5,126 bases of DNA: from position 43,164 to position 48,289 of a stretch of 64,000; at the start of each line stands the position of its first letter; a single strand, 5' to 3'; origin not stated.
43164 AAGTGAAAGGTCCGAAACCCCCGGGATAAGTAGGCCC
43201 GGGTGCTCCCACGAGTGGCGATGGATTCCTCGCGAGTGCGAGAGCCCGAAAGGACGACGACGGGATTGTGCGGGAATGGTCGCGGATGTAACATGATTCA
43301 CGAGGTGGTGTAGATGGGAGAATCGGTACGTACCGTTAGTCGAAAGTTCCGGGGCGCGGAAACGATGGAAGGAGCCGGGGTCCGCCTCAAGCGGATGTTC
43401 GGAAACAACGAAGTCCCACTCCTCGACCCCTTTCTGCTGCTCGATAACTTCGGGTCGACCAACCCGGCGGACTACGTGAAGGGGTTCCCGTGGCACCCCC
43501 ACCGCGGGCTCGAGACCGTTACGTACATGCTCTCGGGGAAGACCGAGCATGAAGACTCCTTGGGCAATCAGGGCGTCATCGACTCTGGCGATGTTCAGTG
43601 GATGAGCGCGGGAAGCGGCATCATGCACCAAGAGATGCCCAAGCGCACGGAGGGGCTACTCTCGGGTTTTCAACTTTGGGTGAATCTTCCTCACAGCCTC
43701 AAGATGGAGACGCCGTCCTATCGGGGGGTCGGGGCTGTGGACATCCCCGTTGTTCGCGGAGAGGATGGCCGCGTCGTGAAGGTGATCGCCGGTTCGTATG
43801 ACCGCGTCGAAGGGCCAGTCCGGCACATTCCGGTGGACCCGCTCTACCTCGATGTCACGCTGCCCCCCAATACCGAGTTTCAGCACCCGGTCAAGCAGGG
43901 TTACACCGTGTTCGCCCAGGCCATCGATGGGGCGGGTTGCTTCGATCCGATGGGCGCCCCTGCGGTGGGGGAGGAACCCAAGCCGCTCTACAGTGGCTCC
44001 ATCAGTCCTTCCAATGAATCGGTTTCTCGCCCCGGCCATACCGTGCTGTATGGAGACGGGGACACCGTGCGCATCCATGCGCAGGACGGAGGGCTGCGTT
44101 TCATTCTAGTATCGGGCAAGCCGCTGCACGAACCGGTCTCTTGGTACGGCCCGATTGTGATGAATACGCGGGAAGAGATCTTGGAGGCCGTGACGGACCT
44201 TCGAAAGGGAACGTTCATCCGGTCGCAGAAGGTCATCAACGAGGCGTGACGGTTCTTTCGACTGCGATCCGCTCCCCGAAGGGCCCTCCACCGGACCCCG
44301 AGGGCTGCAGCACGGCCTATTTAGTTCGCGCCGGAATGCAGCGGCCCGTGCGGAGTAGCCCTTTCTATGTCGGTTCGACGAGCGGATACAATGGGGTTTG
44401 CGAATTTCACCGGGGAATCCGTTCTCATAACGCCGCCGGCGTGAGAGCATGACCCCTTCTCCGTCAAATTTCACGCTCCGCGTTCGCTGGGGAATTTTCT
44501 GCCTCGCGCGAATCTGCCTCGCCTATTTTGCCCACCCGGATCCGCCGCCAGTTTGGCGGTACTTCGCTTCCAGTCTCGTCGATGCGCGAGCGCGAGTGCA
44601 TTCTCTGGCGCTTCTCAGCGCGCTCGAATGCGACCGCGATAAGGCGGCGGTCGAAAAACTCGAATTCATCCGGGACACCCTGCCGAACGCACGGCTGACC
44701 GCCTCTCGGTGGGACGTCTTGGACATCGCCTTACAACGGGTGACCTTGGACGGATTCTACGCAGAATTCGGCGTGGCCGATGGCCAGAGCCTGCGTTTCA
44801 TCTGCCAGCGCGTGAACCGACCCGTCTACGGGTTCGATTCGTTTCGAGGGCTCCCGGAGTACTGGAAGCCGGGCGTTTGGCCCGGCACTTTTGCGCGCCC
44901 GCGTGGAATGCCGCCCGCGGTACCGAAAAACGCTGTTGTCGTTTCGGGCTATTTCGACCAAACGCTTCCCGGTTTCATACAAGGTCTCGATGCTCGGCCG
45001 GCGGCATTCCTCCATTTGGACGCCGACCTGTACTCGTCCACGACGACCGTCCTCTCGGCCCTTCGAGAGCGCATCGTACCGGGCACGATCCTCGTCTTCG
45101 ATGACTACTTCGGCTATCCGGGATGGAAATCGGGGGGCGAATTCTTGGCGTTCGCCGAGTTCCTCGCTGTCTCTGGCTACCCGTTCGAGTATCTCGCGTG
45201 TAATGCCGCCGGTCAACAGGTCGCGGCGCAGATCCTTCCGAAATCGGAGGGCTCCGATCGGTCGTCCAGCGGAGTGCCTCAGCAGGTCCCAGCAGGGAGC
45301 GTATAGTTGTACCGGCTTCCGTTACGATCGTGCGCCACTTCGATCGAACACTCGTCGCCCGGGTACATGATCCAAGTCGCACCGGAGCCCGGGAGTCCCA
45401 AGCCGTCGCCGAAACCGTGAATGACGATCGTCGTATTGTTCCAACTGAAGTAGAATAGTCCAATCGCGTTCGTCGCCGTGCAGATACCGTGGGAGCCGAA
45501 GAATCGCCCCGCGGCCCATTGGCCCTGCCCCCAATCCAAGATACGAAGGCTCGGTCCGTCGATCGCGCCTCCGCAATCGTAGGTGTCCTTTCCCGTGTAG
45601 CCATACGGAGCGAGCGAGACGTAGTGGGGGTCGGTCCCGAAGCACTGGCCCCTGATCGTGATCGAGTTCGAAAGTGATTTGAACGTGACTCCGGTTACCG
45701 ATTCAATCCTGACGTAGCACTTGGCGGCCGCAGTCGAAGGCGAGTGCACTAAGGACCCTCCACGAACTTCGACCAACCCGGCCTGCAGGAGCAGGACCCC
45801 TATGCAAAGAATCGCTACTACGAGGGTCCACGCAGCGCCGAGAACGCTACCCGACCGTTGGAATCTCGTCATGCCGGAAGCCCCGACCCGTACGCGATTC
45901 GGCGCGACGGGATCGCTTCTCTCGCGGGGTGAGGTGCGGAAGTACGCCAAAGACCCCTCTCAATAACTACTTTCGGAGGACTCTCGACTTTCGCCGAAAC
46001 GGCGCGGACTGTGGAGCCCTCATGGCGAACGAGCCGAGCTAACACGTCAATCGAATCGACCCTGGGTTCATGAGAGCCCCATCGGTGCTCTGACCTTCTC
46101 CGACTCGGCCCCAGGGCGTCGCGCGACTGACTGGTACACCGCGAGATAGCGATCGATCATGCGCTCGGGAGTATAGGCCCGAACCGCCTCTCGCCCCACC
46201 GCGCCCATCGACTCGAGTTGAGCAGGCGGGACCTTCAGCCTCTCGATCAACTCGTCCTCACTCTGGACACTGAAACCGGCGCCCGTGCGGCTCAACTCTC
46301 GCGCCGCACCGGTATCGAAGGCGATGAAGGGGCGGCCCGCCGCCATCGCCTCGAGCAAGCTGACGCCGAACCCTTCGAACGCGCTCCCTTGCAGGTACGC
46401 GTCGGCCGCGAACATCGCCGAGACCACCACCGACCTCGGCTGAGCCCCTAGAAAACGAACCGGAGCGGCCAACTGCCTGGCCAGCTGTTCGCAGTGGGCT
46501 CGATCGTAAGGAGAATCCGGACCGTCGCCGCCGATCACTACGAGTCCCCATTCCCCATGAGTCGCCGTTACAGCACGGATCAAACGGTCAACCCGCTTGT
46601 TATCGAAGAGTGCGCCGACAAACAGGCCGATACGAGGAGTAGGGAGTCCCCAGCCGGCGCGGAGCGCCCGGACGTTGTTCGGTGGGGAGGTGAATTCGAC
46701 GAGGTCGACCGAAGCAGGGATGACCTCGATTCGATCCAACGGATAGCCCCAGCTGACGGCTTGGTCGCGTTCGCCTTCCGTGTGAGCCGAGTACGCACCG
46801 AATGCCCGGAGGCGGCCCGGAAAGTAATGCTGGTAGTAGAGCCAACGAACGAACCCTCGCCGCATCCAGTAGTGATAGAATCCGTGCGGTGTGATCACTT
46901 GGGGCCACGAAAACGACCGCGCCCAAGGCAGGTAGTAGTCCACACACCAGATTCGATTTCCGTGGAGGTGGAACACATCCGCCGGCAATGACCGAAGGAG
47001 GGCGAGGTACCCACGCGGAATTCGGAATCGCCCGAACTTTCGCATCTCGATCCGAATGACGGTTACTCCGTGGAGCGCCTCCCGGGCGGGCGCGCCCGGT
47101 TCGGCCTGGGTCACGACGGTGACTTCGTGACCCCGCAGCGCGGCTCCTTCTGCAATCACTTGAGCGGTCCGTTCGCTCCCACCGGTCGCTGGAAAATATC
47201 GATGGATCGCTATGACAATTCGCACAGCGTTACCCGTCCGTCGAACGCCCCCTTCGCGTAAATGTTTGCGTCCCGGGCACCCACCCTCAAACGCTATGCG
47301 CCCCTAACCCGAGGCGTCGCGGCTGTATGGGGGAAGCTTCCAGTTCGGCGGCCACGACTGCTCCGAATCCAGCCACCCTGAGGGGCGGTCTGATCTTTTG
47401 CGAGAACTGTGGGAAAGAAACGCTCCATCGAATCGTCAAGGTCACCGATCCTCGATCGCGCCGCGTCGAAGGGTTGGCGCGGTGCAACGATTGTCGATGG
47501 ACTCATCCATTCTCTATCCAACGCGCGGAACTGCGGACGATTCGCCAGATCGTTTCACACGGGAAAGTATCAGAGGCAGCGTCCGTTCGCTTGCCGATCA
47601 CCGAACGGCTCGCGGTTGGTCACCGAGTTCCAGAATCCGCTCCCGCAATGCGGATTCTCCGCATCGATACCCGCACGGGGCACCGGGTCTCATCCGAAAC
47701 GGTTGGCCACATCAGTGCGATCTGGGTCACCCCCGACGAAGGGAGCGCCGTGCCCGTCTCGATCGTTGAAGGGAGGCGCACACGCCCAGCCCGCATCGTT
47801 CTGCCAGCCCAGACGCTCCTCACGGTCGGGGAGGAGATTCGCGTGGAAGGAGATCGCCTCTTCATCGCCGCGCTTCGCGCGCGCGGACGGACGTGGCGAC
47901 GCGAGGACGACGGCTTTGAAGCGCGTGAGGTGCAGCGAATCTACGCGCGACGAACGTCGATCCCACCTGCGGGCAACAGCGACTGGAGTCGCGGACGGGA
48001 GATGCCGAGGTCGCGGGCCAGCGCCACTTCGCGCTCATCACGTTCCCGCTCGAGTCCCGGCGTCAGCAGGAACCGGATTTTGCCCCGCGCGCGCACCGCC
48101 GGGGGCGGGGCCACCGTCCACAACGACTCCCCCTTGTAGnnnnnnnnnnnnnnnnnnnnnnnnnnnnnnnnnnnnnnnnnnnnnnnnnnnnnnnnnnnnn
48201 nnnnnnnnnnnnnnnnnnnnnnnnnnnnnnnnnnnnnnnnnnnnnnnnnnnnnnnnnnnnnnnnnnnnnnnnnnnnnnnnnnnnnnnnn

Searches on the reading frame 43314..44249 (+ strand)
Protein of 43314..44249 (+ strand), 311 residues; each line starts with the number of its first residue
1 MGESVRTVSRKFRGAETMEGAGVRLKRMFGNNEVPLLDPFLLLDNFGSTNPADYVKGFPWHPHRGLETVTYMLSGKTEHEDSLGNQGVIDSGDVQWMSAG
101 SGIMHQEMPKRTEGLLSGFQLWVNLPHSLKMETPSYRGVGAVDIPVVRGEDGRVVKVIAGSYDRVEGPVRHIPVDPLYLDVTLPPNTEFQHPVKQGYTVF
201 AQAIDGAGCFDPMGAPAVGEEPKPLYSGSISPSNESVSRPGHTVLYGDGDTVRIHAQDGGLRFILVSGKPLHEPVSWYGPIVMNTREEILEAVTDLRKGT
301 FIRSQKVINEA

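Call 7: search_protein_families(library=pfam, proteins=[window:43314-44249:+])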
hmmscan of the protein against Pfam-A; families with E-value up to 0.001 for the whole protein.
window:43314-44249:+ (311 aa): 2 families
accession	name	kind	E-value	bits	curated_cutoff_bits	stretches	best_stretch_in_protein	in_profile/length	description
PF02678.22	Pirin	-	1.9e-36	124.8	26.1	1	23-123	2-108/108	Pirin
PF05726.19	Pirin_C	-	5.5e-23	81.8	27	1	178-301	1-102/103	Pirin C-terminal cupin domain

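Call 8: search_protein_families(library=ncbifam, proteins=[window:43314-44249:+])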
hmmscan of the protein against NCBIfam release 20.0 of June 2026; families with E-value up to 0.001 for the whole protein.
window:43314-44249:+ (311 aa): 0 families

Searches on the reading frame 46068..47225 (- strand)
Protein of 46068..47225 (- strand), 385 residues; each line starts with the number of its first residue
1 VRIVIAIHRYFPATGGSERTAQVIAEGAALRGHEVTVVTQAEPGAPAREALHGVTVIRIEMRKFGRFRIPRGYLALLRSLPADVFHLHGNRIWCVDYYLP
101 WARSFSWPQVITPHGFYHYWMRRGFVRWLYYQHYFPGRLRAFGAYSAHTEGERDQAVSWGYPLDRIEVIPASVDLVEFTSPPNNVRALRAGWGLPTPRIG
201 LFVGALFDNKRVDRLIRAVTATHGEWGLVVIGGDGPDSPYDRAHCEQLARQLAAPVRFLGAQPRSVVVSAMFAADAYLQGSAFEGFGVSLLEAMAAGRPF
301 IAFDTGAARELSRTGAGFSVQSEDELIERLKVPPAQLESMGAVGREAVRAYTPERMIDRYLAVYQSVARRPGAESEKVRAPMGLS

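Call 11: search_protein_families(library=ncbifam, proteins=[window:46068-47225:-], max_evalue=0.00001)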
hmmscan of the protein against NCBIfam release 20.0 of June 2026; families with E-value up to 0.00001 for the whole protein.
window:46068-47225:- (385 aa): 16 families
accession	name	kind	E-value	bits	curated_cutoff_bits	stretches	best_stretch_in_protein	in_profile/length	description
TIGR03999.1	thiol_BshA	equivalog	1.8e-19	69.9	273.7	1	164-368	167-374/375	N-acetyl-alpha-D-glucosaminyl L-malate synthase BshA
TIGR04063.1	stp3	hypoth_equivalog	5.1e-14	52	442.05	1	149-367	165-395/397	TIGR04063 family PEP-CTERM/XrtA system glycosyltransferase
TIGR04047.1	MSMEG_0565_glyc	hypoth_equivalog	6.4e-14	51.8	259.85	1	167-365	162-372/373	MSMEG_0565 family glycosyltransferase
NF038229.1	Glyco4_Geo_Pelo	equivalog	2e-13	50.1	400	1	214-368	178-337/338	GPMC system family 4 glycosyltransferase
NF053787.1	GlcN_PG_synth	equivalog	4.8e-13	48.7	480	1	163-367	163-359/361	N-acetylglucosaminyl phosphatidylglycerol synthase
TIGR03449.1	mycothiol_MshA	equivalog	1.1e-12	47.6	462.5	1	148-366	171-402/406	D-inositol-3-phosphate glycosyltransferase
NF049988.1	MGlcDAGSynMgs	equivalog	2.3e-12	47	400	1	165-365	177-385/398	alpha-monoglucosyldiacylglycerol synthase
NF041876.1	EPS_EpsE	equivalog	1.8e-11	44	400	1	203-349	220-377/389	exopolysaccharide biosynthesis GT4 family glycosyltransferase EpsE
NF007396.0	PRK09922.1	equivalog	6.9e-11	41.6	385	1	202-304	187-290/361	lipopolysaccharide 1,6-galactosyltransferase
TIGR03088.1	stp2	hypoth_equivalog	3.3e-10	39.6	409.05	1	209-366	206-372/374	TIGR03088 family PEP-CTERM/XrtA system glycosyltransferase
NF047684.1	TeichurnBiosyTuaC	equivalog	4.8e-10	38.9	550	1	167-320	188-336/391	teichuronic acid biosynthesis protein TuaC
TIGR02149.1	glgA_Coryne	subfamily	5.7e-10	38.9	302.4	1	162-367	167-390/391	glycogen synthase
NF038011.1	PelF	equivalog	1.2e-07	31.2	100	1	149-312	265-422/489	GT4 family glycosyltransferase PelF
NF038295.1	EPS_HpsP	equivalog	7.8e-07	28.4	550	1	148-332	159-348/388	hormogonium polysaccharide biosynthesis glycosyltransferase HpsP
NF041010.1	glycosy_Agl16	equivalog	1.2e-06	27.7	575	1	97-365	95-349/352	glycosylation protein Agl16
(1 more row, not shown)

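Call 12: search_protein_families(library=pfam, proteins=[window:46068-47225:-], max_evalue=0.00001)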
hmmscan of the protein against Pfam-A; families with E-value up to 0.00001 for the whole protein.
window:46068-47225:- (385 aa): 5 families
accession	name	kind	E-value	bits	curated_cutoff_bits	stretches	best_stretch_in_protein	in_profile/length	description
PF00534.26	Glycos_transf_1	-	6.2e-22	78.4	26.4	1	196-328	14-150/172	Glycosyl transferases group 1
PF13692.12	Glyco_trans_1_4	-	1.4e-19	71.2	27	1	200-328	4-134/142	Glycosyl transferases group 1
PF13439.12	Glyco_transf_4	-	1.6e-19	71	28.5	1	15-175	2-168/170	Glycosyltransferase Family 4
PF13579.12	Glyco_trans_4_4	-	3.5e-16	60.4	29.7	1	15-170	1-156/158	Glycosyl transferase 4-like domain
PF20706.3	GT4-conflict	-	5.4e-06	26.1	26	0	210-318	212-324/385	Family 4 Glycosyltransferase in conflict systems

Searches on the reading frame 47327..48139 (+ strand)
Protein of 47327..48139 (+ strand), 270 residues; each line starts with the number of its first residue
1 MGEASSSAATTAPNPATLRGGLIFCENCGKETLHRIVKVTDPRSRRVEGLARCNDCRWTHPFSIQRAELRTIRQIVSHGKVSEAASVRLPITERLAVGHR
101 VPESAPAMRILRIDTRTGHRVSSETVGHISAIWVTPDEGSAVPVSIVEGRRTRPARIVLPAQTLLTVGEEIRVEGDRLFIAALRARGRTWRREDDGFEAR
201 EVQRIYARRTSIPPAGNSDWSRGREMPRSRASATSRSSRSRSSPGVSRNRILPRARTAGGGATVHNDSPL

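Call 50: search_protein_families(library=pfam, proteins=[window:47327-48139:+], max_evalue=0.001)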
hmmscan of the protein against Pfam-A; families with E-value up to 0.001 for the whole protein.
window:47327-48139:+ (270 aa): 1 family
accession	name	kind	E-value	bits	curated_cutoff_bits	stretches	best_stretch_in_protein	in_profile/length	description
PF19769.4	CPxCG_zf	-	3.6e-29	102.3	27.2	1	25-208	1-183/183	CPxCG-related zinc finger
